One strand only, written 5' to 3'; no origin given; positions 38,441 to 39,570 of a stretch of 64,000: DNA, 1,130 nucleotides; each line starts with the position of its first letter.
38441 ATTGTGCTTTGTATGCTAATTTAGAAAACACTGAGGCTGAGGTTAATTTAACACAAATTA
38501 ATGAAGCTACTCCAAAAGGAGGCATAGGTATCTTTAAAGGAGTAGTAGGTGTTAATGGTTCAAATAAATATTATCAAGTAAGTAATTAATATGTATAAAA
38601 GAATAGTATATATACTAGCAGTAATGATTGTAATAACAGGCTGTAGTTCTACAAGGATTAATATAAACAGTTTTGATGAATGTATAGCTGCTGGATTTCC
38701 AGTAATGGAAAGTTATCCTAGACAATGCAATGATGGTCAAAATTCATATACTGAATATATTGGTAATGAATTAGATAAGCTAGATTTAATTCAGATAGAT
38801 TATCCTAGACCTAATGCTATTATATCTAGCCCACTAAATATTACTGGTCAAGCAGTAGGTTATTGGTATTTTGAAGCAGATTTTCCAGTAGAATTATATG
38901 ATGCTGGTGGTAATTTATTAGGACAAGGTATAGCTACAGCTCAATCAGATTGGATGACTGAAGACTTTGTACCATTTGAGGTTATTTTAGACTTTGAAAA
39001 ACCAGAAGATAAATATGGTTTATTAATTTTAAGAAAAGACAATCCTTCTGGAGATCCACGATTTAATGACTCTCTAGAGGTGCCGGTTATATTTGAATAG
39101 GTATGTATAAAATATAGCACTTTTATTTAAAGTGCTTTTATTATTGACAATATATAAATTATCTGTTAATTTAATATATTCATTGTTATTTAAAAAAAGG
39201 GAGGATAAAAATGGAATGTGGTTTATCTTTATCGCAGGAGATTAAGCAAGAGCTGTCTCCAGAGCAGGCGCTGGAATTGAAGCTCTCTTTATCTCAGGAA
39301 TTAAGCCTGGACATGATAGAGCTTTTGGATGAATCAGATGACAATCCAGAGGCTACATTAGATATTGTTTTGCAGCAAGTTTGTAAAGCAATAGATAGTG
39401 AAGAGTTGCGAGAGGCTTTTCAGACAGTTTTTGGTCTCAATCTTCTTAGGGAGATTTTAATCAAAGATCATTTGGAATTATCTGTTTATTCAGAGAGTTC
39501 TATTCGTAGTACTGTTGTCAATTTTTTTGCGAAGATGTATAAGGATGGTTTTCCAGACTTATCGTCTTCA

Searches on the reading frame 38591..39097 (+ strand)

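Call 14: search_protein_families(library=pfam, proteins=[window:38591-39097:+], max_evalue=0.001)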
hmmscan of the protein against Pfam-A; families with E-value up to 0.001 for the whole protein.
window:38591-39097:+ (169 aa): 1 family
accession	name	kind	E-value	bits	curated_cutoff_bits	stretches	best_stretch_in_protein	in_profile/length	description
PF10648.15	Gmad2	-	1.3e-12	48.2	25.7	1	67-153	2-83/86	Immunoglobulin-like domain of bacterial spore germination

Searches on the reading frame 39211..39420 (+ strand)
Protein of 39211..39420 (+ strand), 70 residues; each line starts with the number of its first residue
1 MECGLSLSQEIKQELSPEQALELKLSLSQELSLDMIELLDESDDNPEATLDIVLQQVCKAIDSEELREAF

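Call 117: search_protein_families(library=pfam, proteins=[window:39211-39420:+], max_evalue=10)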
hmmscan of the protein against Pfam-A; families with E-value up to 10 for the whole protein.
seq(70 aa): 0 families
